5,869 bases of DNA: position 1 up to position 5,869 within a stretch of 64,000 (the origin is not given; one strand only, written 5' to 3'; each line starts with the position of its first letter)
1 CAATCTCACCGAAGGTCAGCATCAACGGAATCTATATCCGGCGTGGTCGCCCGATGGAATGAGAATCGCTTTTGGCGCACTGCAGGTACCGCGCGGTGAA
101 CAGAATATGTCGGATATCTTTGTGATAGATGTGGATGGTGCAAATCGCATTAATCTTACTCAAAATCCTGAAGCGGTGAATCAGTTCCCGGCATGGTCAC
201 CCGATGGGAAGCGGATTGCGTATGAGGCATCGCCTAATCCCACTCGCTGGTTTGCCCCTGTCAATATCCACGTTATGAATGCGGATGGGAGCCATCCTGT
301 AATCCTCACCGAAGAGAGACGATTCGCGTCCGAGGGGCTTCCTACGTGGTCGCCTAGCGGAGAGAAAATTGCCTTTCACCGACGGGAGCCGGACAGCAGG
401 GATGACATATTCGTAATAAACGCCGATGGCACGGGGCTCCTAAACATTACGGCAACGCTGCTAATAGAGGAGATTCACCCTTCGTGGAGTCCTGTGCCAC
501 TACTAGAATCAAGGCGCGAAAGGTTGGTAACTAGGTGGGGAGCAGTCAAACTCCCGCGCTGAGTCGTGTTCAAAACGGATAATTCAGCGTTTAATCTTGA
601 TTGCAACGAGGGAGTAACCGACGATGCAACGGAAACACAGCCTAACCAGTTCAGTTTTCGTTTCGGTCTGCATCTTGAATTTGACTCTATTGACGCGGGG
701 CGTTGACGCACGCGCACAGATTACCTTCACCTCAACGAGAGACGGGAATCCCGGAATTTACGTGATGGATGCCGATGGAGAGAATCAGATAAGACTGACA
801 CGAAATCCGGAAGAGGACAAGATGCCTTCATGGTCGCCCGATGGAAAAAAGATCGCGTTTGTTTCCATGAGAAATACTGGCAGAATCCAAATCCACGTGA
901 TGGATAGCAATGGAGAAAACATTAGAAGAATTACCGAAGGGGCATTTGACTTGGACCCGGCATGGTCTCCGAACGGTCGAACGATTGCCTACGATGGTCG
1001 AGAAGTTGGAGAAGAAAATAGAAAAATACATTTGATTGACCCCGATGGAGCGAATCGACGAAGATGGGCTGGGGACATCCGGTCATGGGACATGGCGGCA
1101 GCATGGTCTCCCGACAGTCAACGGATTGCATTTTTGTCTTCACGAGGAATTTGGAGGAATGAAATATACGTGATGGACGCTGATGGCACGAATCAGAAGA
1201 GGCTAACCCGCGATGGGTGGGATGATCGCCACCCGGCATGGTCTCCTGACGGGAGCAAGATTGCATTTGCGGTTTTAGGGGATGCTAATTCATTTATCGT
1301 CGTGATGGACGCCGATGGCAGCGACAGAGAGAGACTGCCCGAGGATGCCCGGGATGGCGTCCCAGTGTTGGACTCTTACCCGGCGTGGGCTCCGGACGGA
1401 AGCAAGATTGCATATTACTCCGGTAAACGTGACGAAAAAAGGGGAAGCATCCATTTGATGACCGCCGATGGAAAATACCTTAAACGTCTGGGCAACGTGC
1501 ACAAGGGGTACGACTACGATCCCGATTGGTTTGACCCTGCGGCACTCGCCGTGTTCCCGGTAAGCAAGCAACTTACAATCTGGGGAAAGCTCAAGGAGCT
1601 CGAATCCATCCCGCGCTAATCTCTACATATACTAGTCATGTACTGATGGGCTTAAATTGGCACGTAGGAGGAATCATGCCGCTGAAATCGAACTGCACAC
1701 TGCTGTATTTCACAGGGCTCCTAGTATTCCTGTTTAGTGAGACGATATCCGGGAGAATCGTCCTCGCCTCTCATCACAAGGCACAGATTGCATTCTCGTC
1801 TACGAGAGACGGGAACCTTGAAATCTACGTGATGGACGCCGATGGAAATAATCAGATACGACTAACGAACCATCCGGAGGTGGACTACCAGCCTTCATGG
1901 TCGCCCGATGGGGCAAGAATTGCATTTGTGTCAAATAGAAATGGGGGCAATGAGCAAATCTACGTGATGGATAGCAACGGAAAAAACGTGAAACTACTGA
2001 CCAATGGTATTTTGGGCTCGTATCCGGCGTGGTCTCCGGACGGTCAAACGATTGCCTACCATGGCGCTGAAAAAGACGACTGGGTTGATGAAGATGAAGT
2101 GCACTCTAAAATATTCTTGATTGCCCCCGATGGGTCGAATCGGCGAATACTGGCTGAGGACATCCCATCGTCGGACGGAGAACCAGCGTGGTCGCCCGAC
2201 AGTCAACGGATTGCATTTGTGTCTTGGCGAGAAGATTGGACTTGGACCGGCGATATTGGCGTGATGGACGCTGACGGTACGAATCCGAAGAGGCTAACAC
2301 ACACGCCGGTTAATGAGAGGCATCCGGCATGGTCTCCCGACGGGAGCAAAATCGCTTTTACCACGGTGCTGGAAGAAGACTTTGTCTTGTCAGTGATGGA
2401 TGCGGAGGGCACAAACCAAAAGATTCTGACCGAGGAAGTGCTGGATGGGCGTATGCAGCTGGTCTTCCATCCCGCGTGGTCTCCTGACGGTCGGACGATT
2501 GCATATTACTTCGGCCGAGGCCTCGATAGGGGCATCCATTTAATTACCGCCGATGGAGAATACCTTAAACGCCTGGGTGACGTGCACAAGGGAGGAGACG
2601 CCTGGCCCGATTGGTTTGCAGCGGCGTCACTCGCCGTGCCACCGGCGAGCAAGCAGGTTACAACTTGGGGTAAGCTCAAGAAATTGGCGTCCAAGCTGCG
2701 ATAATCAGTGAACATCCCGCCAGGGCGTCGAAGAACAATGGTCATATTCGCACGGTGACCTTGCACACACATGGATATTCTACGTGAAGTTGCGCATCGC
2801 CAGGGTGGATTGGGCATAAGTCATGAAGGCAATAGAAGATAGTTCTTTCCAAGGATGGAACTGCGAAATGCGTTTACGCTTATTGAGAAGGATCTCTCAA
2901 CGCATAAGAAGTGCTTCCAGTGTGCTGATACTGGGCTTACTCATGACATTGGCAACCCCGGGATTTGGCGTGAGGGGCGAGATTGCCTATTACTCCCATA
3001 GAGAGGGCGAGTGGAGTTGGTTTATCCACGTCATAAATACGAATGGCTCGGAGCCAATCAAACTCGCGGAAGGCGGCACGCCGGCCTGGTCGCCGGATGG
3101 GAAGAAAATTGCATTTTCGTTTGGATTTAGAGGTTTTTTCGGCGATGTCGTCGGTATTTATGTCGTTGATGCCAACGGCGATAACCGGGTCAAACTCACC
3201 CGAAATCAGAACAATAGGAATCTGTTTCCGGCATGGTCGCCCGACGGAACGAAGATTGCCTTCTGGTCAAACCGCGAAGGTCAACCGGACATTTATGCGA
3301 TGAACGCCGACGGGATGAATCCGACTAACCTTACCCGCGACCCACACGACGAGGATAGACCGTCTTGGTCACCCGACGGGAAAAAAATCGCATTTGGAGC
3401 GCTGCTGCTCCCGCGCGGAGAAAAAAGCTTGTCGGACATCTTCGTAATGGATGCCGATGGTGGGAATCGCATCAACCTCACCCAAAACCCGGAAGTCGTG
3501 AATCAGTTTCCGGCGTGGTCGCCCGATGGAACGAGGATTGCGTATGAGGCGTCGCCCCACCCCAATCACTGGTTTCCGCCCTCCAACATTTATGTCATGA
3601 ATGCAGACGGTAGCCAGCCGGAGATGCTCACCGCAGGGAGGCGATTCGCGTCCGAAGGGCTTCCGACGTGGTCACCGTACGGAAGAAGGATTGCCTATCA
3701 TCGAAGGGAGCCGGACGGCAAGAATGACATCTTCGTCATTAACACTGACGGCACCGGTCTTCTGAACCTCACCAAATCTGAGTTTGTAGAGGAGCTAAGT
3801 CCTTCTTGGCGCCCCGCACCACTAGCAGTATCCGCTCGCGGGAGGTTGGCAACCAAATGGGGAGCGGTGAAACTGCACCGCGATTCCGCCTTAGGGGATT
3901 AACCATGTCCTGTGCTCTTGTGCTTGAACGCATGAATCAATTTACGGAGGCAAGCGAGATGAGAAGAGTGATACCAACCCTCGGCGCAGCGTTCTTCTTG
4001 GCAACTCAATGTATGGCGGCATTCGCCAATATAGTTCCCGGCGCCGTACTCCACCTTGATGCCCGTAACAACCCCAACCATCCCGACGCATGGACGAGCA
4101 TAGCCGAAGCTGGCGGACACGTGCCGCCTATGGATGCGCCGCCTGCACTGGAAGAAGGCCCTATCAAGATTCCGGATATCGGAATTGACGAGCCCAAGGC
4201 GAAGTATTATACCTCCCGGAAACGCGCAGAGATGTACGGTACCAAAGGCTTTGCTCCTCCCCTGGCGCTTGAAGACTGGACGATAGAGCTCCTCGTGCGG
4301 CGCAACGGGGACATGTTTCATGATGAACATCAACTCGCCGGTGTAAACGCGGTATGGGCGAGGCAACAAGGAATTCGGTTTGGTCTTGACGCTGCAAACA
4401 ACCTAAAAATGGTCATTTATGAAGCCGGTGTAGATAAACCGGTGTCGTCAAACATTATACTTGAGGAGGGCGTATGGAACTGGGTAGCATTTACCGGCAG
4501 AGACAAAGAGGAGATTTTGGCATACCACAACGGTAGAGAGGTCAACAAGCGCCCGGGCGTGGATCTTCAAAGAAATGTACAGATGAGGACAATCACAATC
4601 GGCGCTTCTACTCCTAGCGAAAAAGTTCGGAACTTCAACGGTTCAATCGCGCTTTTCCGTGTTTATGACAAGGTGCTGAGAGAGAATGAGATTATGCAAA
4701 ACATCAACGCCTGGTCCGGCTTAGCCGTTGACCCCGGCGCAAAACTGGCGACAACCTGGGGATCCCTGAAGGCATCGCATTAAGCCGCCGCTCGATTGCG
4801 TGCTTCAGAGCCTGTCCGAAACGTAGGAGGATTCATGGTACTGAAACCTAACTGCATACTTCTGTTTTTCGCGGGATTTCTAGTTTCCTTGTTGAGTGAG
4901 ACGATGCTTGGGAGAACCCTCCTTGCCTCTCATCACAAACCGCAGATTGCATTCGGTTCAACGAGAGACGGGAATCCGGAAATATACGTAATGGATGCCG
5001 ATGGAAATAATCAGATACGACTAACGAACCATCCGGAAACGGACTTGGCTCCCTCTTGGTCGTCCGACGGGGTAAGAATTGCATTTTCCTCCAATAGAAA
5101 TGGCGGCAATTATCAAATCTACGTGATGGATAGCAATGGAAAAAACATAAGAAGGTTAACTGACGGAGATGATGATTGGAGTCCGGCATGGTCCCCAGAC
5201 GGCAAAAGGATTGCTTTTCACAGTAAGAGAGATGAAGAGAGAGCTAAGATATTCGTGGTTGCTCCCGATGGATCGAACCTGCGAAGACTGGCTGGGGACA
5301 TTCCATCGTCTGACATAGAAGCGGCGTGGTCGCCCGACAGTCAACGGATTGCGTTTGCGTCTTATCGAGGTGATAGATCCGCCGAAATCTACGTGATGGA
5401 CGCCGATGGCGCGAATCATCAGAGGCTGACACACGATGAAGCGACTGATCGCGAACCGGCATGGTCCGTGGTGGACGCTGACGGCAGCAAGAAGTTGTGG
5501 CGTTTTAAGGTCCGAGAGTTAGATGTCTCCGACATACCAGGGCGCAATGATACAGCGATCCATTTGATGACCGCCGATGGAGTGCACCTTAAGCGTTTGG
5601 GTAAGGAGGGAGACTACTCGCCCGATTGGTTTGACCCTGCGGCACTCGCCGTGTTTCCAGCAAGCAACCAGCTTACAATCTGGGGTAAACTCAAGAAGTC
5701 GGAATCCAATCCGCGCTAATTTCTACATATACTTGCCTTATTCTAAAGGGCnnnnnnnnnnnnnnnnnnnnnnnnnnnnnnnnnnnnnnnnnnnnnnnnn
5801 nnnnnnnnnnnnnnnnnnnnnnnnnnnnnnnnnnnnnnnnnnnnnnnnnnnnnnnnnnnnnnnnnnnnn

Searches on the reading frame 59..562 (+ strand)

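Call 74: search_protein_families(library=pfam, proteins=[window:59-562:+], max_evalue=0.00001)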
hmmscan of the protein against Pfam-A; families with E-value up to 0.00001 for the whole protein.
window:59-562:+ (167 aa): 1 family
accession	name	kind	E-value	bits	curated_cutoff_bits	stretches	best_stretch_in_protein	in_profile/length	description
PF07676.18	PD40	-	6.6e-13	48.7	20.9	0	91-119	10-38/38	WD40-like Beta Propeller Repeat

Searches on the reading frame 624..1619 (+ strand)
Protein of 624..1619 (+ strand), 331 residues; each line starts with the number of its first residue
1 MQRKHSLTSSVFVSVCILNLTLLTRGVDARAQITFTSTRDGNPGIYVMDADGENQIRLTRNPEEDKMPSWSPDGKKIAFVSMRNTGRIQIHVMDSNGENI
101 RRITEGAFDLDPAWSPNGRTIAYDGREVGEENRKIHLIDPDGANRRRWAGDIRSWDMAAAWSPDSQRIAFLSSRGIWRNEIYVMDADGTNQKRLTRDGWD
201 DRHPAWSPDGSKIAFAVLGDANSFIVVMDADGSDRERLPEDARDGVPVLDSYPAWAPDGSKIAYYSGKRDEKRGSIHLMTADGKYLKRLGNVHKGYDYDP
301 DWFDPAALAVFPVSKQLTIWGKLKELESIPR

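Call 74: search_protein_families(library=pfam, proteins=[window:624-1619:+], max_evalue=0.00001)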
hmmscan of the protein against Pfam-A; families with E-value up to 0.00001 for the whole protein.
window:624-1619:+ (331 aa): 4 families
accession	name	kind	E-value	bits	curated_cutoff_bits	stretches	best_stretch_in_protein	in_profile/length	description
PF07676.18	PD40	-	3.2e-39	132.5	20.9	1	57-91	3-37/38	WD40-like Beta Propeller Repeat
PF00930.27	DPPIV_N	-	9.3e-14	51.3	22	0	156-200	45-83/354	Dipeptidyl peptidase IV (DPP IV) N-terminal region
PF25174.1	Beta-prop_THOC3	-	1.6e-07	31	305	0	69-175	53-151/272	THOC3 beta-propeller domain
PF24797.1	Beta-prop_WDR35_TULP_N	-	1.2e-06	28.4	80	0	145-196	147-195/332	WDR35/TULP4 N-terminal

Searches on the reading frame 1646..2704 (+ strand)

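Call 74: search_protein_families(library=pfam, proteins=[window:1646-2704:+], max_evalue=0.00001)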
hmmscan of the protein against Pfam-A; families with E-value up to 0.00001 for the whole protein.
window:1646-2704:+ (352 aa): 4 families
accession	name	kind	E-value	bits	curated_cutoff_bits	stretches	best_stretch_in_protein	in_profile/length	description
PF07676.18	PD40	-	1.8e-42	142.9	20.9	2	72-107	3-38/38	WD40-like Beta Propeller Repeat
PF00930.27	DPPIV_N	-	3.8e-12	46.1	22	0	99-196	19-122/354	Dipeptidyl peptidase IV (DPP IV) N-terminal region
PF25174.1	Beta-prop_THOC3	-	2.6e-09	36.9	305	0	204-287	71-146/272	THOC3 beta-propeller domain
PF23775.1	Beta-prop_RIG_2nd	-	7.4e-06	26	80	0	181-222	44-79/278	RIG second beta-propeller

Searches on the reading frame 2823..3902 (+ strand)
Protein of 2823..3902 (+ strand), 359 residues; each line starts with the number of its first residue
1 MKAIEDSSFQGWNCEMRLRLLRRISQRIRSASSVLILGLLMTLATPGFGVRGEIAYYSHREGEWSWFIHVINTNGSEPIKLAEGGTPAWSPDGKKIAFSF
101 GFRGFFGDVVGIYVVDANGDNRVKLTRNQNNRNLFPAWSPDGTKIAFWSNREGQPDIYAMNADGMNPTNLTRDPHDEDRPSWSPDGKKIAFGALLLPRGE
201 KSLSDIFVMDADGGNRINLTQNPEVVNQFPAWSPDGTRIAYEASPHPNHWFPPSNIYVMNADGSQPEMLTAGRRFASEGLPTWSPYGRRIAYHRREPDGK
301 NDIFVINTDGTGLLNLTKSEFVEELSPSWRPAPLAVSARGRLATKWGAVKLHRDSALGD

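Call 74: search_protein_families(library=pfam, proteins=[window:2823-3902:+], max_evalue=0.00001)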
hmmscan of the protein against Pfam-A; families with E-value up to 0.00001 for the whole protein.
window:2823-3902:+ (359 aa): 2 families
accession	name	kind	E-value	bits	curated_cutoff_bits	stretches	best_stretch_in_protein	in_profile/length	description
PF07676.18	PD40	-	2.5e-32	110.5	20.9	1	128-158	7-37/38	WD40-like Beta Propeller Repeat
PF00930.27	DPPIV_N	-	2e-10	40.4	22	0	113-175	26-83/354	Dipeptidyl peptidase IV (DPP IV) N-terminal region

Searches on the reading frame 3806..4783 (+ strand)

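Call 74: search_protein_families(library=pfam, proteins=[window:3806-4783:+], max_evalue=0.00001)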
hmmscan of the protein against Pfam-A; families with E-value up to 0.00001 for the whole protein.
window:3806-4783:+ (325 aa): 1 family
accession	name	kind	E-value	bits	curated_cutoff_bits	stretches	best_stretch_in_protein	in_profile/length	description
PF13385.13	Laminin_G_3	-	1.7e-13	51.4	27.6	1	155-296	16-150/151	Concanavalin A-like lectin/glucanases superfamily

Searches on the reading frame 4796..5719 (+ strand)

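Call 74: search_protein_families(library=pfam, proteins=[window:4796-5719:+], max_evalue=0.00001)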
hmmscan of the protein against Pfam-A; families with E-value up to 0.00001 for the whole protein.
window:4796-5719:+ (307 aa): 3 families
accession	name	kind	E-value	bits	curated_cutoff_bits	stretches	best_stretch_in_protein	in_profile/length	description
PF07676.18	PD40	-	4.6e-34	116.1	20.9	3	75-110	3-38/38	WD40-like Beta Propeller Repeat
PF00930.27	DPPIV_N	-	7.2e-09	35.3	22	0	47-140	246-344/354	Dipeptidyl peptidase IV (DPP IV) N-terminal region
PF25174.1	Beta-prop_THOC3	-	6.1e-06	25.9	305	0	62-146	70-151/272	THOC3 beta-propeller domain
